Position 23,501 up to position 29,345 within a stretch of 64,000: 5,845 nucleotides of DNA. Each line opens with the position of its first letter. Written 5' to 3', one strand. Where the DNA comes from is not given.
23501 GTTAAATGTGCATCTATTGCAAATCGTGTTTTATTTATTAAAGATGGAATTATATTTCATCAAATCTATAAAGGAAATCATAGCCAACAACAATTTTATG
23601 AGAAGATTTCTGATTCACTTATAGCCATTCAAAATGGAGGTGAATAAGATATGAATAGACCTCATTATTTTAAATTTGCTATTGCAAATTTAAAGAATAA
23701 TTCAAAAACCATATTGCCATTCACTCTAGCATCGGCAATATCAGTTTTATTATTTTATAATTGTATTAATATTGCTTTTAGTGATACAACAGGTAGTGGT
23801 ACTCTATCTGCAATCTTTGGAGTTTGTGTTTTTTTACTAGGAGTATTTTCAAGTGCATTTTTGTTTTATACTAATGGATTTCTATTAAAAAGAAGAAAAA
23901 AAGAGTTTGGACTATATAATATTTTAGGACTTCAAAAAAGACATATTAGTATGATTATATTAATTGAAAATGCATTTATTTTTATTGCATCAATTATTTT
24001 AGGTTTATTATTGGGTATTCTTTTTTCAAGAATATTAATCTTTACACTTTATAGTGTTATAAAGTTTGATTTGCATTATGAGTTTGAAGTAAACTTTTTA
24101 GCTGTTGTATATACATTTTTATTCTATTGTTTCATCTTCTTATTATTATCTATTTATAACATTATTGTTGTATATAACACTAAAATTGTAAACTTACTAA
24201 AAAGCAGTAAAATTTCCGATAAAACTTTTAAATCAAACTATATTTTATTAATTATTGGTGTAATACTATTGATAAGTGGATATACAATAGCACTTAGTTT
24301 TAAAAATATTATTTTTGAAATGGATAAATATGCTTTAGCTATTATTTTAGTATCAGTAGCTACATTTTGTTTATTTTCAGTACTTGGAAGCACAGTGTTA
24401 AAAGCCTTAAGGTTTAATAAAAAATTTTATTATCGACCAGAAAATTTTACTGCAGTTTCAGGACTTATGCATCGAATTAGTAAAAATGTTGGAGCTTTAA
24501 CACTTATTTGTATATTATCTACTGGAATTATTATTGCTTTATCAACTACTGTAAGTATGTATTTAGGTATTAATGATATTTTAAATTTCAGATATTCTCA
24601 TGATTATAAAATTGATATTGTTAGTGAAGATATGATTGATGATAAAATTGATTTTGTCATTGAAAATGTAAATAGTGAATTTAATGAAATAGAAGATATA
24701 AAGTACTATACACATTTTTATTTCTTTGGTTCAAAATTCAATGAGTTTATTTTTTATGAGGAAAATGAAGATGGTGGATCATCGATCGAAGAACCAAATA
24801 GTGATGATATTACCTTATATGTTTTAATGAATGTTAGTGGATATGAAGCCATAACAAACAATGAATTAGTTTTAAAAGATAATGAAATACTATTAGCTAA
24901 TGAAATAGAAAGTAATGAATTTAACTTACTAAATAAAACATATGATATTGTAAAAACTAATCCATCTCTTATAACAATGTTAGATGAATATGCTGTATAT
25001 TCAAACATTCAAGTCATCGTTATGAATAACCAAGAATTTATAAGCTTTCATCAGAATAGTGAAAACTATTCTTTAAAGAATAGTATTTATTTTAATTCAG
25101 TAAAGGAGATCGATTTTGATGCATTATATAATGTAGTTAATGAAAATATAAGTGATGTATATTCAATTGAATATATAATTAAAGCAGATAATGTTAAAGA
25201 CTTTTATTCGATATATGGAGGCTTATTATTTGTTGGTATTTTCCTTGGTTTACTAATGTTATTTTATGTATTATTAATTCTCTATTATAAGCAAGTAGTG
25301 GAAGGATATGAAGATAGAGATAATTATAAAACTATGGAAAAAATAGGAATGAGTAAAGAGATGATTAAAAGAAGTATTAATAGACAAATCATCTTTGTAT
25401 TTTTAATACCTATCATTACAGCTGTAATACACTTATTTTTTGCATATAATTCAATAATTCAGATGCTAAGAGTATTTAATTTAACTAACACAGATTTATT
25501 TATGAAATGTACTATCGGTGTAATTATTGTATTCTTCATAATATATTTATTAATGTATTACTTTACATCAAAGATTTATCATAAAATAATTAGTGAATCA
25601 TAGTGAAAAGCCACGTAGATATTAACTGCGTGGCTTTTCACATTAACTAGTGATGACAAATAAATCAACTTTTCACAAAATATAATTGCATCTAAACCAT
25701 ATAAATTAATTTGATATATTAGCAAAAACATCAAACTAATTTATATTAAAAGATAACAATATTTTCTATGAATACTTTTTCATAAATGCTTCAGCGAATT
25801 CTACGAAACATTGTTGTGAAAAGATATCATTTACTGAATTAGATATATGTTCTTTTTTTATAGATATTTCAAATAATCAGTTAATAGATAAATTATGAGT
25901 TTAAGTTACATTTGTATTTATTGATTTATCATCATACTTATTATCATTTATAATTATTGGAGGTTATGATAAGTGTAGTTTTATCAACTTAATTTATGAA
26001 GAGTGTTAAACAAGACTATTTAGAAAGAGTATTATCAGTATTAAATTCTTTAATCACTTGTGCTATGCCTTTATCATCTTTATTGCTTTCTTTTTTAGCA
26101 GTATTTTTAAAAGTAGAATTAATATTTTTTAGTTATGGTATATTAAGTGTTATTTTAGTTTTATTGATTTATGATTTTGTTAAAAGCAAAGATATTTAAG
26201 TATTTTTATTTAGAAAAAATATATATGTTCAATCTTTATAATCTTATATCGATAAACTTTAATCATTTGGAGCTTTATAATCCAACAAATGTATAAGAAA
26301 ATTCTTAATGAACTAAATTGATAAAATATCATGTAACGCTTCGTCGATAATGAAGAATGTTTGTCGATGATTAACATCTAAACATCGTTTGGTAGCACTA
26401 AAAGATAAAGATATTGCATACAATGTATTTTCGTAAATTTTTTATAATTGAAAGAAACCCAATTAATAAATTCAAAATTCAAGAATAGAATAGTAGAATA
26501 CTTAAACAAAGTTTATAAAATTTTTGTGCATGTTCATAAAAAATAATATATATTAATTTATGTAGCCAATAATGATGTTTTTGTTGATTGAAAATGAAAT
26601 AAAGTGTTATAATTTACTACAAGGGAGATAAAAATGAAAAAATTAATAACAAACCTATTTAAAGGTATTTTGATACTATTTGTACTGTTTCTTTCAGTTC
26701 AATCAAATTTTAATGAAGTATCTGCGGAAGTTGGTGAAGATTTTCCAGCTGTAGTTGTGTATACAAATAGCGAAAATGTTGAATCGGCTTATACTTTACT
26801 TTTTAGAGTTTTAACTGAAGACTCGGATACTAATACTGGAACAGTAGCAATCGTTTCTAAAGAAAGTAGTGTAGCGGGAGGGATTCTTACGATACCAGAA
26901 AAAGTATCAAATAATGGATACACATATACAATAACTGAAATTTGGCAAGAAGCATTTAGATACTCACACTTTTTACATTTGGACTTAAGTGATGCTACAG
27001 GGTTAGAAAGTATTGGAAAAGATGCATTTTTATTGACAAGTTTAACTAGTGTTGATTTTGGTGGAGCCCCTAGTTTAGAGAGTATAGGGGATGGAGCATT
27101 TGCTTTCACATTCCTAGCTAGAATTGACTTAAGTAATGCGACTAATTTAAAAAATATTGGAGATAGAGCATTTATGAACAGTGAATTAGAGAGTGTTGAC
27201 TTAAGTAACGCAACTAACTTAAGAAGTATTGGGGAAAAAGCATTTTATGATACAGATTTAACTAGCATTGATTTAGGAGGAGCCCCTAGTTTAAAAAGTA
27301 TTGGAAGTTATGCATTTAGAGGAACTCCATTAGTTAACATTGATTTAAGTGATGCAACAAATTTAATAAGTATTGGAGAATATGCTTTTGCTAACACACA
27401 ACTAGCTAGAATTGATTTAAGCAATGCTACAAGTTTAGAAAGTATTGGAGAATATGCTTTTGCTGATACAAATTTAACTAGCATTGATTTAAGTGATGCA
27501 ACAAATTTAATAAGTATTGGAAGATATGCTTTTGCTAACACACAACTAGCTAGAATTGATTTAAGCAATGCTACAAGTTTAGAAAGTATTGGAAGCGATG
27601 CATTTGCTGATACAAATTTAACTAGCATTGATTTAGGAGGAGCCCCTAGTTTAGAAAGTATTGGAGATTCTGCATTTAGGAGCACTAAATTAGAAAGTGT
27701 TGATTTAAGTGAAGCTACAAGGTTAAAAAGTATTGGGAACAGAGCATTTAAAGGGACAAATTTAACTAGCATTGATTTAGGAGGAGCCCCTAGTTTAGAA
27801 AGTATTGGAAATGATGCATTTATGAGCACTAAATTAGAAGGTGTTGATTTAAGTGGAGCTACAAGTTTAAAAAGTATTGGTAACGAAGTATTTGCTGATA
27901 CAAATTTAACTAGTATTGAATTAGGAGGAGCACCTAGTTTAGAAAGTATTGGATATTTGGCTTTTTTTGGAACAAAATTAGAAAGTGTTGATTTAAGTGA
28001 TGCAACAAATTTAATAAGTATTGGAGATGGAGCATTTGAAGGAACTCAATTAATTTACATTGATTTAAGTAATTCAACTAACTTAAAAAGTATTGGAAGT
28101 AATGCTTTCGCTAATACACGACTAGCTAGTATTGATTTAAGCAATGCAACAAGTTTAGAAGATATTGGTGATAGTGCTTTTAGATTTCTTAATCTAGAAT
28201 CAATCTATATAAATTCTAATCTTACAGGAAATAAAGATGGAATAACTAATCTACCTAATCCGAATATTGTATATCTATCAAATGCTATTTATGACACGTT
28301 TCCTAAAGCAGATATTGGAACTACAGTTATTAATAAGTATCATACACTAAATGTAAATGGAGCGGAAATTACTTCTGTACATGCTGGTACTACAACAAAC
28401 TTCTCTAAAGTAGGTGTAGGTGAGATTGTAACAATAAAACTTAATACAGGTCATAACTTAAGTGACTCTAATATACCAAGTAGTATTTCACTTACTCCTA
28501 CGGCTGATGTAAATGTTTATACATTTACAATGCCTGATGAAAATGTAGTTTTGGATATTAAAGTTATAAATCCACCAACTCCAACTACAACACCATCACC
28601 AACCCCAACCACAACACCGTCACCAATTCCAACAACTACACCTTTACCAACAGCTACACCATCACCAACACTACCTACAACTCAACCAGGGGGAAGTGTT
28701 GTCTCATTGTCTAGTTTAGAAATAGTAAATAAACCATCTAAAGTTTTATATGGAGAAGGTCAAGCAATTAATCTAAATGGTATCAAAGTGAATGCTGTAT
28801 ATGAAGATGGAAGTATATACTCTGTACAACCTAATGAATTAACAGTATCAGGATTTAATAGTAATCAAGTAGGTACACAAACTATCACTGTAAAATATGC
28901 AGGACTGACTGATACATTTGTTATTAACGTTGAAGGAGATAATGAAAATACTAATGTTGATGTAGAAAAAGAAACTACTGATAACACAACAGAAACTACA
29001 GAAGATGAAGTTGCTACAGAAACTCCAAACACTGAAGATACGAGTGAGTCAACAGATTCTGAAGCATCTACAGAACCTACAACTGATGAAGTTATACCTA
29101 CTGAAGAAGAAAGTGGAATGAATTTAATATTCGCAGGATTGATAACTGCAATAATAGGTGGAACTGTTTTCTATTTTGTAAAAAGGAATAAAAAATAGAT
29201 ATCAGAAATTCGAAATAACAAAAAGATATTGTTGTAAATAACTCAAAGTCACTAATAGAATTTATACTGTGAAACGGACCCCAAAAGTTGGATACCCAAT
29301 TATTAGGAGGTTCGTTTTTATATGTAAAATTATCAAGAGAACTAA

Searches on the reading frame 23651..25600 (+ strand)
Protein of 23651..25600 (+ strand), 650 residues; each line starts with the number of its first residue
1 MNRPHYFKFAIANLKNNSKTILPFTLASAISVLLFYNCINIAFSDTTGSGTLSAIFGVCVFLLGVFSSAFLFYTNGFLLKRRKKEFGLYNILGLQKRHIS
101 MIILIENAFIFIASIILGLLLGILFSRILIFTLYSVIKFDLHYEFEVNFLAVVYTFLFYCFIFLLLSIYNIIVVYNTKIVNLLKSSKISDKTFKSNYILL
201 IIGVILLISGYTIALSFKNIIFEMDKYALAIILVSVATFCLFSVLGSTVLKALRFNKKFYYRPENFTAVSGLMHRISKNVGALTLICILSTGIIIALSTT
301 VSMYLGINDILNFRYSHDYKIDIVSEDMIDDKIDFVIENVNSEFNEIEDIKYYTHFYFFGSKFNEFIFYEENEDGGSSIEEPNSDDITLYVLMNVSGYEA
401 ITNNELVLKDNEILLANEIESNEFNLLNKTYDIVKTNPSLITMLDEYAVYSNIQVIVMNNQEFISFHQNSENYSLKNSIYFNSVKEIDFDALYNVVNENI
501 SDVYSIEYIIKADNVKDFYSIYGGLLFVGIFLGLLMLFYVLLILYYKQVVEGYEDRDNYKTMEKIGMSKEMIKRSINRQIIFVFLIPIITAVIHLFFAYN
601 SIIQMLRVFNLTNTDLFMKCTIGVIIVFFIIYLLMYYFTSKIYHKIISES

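Call 40: search_protein_families(library=pfam, proteins=[window:23651-25600:+], max_evalue=0.001)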
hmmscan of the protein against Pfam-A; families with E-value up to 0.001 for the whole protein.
window:23651-25600:+ (650 aa): 1 family
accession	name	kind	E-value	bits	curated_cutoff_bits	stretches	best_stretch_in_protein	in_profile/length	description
PF02687.27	FtsX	-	2.8e-16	60.1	25.5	2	60-177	4-118/120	FtsX-like permease C-terminal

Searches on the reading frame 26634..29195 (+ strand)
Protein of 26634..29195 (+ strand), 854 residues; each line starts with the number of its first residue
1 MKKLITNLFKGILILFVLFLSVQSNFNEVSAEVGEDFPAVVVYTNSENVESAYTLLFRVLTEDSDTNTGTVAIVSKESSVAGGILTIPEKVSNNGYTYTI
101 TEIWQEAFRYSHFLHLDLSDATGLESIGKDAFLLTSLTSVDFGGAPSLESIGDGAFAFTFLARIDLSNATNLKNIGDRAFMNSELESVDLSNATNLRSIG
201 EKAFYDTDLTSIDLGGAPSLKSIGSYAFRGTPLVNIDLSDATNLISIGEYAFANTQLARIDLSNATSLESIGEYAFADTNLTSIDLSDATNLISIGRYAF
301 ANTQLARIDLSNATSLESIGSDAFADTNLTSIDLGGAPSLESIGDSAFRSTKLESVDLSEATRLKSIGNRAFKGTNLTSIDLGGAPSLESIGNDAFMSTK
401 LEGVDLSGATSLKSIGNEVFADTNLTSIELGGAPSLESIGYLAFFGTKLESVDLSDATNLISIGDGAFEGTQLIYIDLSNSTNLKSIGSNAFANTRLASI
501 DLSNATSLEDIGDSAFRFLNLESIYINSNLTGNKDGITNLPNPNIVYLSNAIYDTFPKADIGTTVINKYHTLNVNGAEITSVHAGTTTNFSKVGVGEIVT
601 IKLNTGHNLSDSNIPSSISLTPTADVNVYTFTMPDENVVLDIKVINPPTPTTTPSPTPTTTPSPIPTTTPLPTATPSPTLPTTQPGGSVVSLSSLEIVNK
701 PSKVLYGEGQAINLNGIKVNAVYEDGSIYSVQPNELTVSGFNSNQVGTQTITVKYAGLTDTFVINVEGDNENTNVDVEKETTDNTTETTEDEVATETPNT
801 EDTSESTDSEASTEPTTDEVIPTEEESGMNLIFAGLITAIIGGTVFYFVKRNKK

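Call 42: list_cluster_members(proteins=[window:26634-29195:+, window:33336-35477:+, window:43749-45302:+, window:45308-46654:+, window:52396-53613:+, window:54048-55403:+, window:55917-58070:+, window:58078-59277:+, window:61038-62744:+, window:13918-15132:+])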
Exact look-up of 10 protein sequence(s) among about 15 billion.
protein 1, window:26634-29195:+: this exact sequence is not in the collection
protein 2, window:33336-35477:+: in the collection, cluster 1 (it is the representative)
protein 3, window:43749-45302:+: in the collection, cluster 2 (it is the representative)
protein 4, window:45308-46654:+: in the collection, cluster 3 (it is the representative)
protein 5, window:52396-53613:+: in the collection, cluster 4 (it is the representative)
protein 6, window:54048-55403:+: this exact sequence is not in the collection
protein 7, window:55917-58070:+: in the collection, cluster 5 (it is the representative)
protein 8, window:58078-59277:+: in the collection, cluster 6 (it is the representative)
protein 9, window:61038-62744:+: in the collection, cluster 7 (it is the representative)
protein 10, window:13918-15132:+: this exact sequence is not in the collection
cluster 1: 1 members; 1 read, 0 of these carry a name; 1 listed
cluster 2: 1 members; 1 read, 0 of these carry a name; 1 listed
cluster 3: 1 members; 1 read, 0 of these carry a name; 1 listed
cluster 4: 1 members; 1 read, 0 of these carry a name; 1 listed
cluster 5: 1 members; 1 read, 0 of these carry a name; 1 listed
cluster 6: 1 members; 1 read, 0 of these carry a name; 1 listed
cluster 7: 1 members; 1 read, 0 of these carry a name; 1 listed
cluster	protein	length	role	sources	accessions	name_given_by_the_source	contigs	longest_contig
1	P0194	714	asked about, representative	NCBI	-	-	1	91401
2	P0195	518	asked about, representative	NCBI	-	-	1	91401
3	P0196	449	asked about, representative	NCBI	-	-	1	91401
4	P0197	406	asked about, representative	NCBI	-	-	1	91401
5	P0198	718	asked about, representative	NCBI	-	-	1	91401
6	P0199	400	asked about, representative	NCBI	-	-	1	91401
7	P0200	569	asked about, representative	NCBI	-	-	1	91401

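Call 44: search_protein_families(library=ncbifam, proteins=[window:26634-29195:+], max_evalue=1e-10)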
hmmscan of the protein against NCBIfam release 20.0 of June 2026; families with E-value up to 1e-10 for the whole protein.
window:26634-29195:+ (854 aa): 2 families
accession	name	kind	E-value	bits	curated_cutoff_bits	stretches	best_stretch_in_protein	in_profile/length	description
NF047961.1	adhesin_HupY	equivalog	3.8e-39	134.5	1250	1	102-242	175-310/978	leucine-rich repeat adhesin HupY/LrrG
NF041381.1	XopAC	subfamily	1.8e-15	56.6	450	0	111-223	89-199/451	XopAC/AvrAC family type III secretion system effector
